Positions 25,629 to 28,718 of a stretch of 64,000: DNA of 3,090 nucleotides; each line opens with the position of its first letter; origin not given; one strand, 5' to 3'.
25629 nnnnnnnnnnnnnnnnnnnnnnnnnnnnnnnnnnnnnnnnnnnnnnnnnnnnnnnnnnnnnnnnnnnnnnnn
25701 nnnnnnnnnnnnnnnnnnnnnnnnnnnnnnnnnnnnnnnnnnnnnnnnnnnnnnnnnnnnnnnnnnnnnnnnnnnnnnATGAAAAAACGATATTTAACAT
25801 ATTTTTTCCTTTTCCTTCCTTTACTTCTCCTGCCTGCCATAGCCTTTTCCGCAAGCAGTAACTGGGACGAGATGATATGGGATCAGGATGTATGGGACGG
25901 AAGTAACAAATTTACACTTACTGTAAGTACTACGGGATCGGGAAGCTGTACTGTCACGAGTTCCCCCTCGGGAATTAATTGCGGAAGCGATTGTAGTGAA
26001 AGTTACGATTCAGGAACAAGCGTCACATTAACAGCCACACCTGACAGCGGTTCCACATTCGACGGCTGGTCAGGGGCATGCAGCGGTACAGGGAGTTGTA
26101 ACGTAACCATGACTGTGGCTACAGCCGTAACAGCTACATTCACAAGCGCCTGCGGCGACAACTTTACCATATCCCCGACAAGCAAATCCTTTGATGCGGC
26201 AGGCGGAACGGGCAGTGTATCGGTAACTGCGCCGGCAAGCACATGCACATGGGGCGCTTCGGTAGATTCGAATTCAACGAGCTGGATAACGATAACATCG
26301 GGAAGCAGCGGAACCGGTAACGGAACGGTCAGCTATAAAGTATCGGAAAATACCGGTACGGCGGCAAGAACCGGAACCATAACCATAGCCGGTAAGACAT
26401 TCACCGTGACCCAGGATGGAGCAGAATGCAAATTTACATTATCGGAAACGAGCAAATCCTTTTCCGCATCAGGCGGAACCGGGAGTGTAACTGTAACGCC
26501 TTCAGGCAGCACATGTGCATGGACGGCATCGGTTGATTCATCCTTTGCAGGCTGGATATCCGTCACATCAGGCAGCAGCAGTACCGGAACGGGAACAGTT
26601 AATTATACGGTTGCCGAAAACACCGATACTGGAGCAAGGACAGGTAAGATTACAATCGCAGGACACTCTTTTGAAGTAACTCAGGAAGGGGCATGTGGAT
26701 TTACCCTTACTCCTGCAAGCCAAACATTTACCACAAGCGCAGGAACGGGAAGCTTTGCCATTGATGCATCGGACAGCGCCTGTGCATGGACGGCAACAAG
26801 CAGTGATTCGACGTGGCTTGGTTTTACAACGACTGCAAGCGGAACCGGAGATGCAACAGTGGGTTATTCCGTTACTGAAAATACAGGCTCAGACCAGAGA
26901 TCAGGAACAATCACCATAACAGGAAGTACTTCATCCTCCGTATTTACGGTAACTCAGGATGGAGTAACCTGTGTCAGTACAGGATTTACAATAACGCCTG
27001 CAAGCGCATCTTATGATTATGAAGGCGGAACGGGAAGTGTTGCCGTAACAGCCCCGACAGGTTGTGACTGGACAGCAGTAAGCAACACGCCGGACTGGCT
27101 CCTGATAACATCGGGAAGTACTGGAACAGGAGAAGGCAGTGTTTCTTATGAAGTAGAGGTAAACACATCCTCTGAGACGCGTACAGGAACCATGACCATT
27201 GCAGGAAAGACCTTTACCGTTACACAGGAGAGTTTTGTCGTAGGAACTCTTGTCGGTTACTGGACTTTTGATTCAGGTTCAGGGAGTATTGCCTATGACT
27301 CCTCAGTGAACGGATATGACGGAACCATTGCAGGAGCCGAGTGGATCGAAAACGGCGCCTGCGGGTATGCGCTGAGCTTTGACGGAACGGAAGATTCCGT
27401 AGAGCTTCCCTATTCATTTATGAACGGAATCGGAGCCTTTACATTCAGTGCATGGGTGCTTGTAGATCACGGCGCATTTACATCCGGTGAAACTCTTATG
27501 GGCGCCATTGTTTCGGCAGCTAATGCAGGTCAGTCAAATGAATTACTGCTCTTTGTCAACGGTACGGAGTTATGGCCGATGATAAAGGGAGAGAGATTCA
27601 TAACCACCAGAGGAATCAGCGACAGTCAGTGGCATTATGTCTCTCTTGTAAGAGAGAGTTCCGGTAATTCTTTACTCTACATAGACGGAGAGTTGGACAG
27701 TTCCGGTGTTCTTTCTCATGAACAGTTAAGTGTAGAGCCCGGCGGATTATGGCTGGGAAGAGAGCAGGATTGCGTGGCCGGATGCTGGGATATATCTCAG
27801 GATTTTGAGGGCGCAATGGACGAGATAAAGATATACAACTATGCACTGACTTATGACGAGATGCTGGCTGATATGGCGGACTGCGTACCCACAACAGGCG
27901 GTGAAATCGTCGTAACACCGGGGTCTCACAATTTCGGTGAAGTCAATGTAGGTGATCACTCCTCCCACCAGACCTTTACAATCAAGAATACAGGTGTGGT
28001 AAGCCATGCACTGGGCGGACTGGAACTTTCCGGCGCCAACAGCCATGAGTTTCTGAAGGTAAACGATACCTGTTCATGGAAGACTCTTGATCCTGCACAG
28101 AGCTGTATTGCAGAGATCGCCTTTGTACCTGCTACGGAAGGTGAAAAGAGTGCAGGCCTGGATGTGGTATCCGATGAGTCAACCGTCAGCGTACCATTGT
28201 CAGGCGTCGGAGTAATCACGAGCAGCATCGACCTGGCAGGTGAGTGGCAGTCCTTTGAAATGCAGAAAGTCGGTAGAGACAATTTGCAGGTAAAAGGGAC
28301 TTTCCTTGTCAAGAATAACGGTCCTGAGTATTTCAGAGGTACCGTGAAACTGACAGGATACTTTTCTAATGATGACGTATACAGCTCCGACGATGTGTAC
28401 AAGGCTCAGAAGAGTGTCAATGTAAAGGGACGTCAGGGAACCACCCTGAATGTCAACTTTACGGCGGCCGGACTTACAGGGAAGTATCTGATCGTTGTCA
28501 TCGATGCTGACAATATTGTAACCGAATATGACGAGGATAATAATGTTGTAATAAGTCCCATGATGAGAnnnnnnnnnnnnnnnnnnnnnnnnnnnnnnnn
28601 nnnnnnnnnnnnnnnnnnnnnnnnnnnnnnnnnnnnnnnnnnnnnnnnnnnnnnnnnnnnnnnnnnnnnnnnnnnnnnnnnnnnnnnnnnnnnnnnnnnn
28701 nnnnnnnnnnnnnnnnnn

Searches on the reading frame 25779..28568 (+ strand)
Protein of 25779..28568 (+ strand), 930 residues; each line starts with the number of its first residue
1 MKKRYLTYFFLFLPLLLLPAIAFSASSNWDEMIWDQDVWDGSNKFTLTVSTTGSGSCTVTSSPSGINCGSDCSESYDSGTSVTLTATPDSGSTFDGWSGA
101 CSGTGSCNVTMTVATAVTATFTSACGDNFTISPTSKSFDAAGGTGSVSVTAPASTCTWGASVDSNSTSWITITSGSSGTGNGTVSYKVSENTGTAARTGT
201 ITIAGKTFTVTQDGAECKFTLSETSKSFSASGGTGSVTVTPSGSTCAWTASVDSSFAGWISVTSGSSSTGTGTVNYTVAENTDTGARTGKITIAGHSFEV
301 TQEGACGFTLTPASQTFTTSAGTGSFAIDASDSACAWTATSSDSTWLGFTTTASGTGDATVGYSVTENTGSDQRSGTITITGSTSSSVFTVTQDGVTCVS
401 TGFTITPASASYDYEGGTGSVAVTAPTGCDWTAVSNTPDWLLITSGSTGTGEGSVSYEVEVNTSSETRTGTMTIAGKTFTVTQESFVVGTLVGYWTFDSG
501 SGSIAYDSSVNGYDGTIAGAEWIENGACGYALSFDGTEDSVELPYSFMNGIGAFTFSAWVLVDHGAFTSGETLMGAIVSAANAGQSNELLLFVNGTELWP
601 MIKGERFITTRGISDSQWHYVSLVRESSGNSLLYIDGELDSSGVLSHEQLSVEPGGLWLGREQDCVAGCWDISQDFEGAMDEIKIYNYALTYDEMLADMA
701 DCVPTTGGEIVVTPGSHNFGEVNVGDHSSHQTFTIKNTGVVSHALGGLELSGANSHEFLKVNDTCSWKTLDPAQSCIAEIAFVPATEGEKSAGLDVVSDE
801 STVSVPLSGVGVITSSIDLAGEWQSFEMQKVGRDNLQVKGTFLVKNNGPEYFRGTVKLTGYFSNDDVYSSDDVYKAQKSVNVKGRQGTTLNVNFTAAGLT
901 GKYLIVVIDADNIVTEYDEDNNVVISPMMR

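Call 3: search_protein_families(library=ncbifam, proteins=[window:25779-28568:+])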
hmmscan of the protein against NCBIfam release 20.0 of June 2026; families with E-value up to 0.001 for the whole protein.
window:25779-28568:+ (930 aa): 1 family
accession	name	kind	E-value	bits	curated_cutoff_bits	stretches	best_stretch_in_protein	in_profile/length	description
NF012200.0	choice_anch_D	domain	1.5e-16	60.9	45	1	705-801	12-106/108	choice-of-anchor D domain-containing protein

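Call 4: search_protein_families(library=pfam, proteins=[window:25779-28568:+])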
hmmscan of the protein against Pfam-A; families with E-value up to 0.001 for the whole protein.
window:25779-28568:+ (930 aa): 6 families
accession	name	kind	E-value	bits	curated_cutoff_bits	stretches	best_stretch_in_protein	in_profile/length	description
PF13004.13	BACON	-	7.8e-25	87.1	25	4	161-212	3-60/61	Putative binding domain, N-terminal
PF19190.6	BACON_2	-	2e-23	82.6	25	4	404-482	3-86/94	Viral BACON domain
PF13385.13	Laminin_G_3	-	4.3e-17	63.1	27.6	1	535-694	1-149/151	Concanavalin A-like lectin/glucanases superfamily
PF18998.6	Flg_new_2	-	5.2e-11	42.8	23.6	1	46-123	2-71/73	Divergent InlB B-repeat domain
PF00354.24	Pentaxin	-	2.2e-10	41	25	1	576-696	42-164/194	Pentaxin family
PF07705.17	CARDB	-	3.1e-06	27.8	22.7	1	833-924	16-99/101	CARDB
